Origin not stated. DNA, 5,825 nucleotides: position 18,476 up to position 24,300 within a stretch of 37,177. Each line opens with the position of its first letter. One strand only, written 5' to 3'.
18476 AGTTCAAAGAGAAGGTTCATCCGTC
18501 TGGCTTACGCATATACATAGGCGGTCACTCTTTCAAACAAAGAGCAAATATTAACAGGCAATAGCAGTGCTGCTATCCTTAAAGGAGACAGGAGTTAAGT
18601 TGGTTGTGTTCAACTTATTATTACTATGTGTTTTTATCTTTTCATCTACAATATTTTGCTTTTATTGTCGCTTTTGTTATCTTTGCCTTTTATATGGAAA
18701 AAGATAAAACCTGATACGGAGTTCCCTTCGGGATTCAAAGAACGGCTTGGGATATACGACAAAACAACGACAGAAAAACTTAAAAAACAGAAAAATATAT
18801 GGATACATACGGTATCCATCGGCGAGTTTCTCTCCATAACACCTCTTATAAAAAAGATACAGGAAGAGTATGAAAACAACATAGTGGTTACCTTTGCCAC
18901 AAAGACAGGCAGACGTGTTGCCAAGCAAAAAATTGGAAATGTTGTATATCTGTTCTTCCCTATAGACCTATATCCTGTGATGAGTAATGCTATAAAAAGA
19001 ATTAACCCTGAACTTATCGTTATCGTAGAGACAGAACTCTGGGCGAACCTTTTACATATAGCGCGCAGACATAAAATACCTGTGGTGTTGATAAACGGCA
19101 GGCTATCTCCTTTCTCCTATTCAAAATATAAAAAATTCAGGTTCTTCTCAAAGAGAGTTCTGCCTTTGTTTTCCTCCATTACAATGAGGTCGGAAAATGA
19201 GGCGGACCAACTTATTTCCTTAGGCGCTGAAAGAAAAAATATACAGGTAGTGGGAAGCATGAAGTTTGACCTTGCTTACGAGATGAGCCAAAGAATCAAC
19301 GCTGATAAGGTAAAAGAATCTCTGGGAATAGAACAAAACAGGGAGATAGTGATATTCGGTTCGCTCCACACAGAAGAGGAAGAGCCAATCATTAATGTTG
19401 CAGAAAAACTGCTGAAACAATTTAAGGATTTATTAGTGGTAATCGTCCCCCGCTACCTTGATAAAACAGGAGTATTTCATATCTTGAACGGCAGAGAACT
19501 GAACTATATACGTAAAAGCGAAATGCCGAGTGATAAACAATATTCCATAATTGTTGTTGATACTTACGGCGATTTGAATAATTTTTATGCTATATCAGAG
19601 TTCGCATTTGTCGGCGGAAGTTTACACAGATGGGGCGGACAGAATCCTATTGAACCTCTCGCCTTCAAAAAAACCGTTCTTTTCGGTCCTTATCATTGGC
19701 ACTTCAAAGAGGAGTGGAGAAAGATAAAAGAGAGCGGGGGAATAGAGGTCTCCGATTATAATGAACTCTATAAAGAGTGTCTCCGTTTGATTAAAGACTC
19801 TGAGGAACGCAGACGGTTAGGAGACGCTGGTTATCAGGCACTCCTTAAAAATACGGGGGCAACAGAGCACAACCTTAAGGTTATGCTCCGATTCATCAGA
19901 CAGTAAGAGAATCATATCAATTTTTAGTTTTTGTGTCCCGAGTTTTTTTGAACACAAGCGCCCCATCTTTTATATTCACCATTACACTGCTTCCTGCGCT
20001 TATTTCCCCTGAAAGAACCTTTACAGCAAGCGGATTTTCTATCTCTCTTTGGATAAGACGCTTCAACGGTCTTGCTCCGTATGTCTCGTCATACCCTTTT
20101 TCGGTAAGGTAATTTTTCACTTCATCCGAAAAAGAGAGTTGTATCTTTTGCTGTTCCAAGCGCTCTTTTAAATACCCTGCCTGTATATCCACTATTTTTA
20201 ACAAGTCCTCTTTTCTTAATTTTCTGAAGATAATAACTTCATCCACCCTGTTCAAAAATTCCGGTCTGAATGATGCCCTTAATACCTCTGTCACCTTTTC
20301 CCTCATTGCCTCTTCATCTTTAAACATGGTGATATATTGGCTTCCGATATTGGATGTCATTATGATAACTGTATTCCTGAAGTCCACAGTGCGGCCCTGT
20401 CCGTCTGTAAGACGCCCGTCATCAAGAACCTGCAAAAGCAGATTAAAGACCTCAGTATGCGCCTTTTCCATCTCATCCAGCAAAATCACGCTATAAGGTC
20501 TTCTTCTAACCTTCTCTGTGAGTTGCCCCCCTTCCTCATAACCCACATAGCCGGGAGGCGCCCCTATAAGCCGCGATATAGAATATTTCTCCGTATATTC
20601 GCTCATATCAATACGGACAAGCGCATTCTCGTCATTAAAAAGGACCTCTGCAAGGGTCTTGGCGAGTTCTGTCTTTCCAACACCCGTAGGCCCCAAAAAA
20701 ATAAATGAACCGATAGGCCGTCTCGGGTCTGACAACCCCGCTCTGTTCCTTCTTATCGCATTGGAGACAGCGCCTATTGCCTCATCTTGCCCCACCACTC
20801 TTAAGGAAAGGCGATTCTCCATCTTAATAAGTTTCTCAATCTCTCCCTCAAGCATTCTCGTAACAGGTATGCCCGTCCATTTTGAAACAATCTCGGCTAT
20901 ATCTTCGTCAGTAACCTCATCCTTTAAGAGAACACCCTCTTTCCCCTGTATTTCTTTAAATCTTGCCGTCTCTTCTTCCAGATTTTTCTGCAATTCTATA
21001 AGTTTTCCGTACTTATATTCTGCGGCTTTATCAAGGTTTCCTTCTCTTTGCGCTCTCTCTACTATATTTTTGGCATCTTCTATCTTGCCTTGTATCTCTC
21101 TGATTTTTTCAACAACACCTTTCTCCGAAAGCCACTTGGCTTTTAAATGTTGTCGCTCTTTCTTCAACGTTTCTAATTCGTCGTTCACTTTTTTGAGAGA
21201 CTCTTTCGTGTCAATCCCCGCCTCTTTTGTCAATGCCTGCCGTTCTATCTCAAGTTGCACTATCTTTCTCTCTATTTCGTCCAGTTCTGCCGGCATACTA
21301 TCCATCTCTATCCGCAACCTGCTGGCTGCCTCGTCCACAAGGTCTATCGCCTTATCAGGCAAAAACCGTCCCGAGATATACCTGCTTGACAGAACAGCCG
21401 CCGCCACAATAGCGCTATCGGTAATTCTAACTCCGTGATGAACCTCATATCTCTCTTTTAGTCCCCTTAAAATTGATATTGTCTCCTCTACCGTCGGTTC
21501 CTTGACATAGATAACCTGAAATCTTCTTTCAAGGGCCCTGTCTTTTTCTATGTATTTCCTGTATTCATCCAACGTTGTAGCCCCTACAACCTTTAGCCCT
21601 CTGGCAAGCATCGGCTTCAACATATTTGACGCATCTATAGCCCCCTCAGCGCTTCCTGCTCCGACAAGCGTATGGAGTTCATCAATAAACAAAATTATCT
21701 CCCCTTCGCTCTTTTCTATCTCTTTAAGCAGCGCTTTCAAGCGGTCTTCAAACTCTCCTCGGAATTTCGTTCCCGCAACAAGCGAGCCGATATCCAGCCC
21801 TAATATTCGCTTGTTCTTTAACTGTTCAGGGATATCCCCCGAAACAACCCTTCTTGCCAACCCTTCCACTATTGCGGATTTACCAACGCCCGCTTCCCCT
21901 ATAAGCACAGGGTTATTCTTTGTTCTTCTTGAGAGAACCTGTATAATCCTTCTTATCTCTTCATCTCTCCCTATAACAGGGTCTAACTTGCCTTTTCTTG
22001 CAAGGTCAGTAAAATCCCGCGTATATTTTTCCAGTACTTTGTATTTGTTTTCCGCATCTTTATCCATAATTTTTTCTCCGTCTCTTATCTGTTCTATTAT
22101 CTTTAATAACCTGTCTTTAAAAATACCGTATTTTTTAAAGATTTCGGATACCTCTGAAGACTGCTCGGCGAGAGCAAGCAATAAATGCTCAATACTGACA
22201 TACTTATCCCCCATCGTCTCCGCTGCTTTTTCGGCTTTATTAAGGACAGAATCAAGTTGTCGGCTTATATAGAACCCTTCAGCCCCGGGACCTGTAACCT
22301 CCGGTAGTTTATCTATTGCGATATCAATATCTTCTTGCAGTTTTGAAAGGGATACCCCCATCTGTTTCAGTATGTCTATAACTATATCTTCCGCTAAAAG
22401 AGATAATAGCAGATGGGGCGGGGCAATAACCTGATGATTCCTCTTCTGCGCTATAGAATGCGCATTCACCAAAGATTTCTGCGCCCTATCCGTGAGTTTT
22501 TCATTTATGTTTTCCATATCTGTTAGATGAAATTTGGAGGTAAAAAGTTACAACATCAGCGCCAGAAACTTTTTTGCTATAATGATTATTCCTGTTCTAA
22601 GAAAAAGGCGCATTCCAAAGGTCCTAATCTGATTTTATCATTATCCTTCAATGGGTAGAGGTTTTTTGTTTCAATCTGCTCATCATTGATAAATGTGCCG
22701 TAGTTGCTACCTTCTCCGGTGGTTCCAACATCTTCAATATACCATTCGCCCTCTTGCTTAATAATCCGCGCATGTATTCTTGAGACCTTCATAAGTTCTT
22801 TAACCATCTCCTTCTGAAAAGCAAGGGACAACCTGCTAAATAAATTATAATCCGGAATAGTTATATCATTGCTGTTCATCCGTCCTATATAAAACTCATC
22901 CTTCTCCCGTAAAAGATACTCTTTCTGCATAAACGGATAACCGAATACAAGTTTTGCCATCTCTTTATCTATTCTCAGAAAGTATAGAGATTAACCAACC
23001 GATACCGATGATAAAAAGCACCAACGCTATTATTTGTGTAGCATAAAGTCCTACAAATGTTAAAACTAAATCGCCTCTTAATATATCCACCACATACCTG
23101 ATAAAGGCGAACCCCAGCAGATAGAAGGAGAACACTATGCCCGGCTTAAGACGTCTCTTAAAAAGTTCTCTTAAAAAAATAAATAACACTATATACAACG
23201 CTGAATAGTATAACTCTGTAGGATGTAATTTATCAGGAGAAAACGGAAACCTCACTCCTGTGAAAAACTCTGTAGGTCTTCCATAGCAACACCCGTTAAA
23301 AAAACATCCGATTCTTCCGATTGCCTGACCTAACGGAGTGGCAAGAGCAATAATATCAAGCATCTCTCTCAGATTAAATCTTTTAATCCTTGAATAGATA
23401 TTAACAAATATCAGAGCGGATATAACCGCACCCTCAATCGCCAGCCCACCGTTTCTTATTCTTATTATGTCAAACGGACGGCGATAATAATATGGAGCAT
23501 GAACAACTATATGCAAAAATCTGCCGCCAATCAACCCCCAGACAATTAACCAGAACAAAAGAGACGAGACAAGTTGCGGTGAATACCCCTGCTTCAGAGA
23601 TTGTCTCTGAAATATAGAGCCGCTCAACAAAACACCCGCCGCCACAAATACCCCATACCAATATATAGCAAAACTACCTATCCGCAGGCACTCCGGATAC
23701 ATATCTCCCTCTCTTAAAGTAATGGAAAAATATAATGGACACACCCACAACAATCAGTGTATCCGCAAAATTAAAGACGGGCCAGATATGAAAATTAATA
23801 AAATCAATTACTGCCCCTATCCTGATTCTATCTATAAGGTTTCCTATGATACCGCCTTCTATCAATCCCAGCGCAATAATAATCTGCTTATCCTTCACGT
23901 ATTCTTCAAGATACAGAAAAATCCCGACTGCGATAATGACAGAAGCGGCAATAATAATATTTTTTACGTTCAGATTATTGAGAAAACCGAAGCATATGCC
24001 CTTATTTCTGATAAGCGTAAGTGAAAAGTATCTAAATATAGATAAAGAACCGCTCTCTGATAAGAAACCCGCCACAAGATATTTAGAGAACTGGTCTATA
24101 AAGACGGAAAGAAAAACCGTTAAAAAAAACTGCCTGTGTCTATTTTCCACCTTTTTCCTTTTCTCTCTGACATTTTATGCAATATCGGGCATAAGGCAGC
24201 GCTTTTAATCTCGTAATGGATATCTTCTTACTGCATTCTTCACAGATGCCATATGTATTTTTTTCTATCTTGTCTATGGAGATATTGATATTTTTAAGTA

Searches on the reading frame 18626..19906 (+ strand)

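Call 18: search_protein_families(library=pfam, proteins=[window:18626-19906:+], max_evalue=0.001)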
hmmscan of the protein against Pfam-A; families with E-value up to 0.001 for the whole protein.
window:18626-19906:+ (426 aa): 2 families
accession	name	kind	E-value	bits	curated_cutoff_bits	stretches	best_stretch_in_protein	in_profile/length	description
PF04413.22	Glycos_transf_N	-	9.8e-56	188.6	23.9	1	36-215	2-178/179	3-Deoxy-D-manno-octulosonic-acid transferase (kdotransferase)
PF13439.12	Glyco_transf_4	-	0.00041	20.9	28.5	1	110-209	55-162/170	Glycosyltransferase Family 4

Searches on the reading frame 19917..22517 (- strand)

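Call 18: search_protein_families(library=pfam, proteins=[window:19917-22517:-], max_evalue=0.001)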
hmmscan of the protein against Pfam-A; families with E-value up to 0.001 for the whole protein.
window:19917-22517:- (866 aa): 21 families
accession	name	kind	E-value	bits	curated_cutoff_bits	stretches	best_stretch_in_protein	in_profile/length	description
PF07724.20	AAA_2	-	7e-70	234.8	27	1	600-761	1-166/166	AAA domain (Cdc48 subfamily)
PF17871.7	AAA_lid_9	-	7.4e-35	119.5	22.8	1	342-444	1-103/104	AAA lid domain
PF10431.15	ClpB_D2-small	-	5.8e-29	100.4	21.9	1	767-847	1-81/81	C-terminal, D2-small domain, of ClpB protein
PF02861.25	Clp_N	-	1.1e-23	83.5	20.7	2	19-68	1-52/53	Clp amino terminal domain, pathogenicity island component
PF00004.35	AAA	-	5.5e-21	75.8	21.2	2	204-335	2-125/131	ATPase family associated with various cellular activities (AAA)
PF07728.20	AAA_5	-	9.8e-16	58.5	22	1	605-726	2-125/139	AAA domain (dynein-related subfamily)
PF13191.12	AAA_16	-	6e-13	50.1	32.6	1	181-227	2-51/167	AAA ATPase domain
PF13401.12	AAA_22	-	2.6e-11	44.4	27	1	604-700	7-110/130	AAA domain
PF00158.32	Sigma54_activat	-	3.9e-09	36.8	20.2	1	606-722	26-142/168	Sigma-54 interaction domain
PF01637.24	ATPase_2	-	1.2e-07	32.2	33.2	0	184-291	4-129/225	ATPase domain predominantly from Archaea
PF12775.13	AAA_7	-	6.9e-06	26.2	25.8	0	605-651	36-82/181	P-loop containing dynein motor region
PF20720.3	nSTAND3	-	1e-05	25.8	27.2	0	606-641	21-56/155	Novel STAND NTPase 3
PF13173.12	AAA_14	-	2.6e-05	24.7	27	0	606-699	6-86/129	AAA domain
PF05621.17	TniB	-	3.7e-05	23.7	22.4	0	190-339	25-185/189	Bacterial TniB protein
PF23569.1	NBD_SMAX1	-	5.2e-05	23.5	27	1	185-285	16-119/212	SMAX1 nucleotide binding domain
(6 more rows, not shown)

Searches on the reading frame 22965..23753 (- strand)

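Call 19: search_protein_families(library=pfam, proteins=[window:22965-23753:-], max_evalue=0.001)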
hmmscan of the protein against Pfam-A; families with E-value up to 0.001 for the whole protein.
window:22965-23753:- (262 aa): 1 family
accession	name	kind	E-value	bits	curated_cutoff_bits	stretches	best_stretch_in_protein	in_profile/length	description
PF01790.23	LGT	-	3.5e-55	187.4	24.9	1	21-255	2-239/240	Prolipoprotein diacylglyceryl transferase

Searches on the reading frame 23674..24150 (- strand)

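Call 19: search_protein_families(library=pfam, proteins=[window:23674-24150:-], max_evalue=0.001)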
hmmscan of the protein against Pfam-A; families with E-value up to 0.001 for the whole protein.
window:23674-24150:- (158 aa): 1 family
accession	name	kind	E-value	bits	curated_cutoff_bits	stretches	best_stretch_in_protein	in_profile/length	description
PF01252.23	Peptidase_A8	-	4.2e-31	108.5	25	1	12-145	2-141/142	Signal peptidase (SPase) II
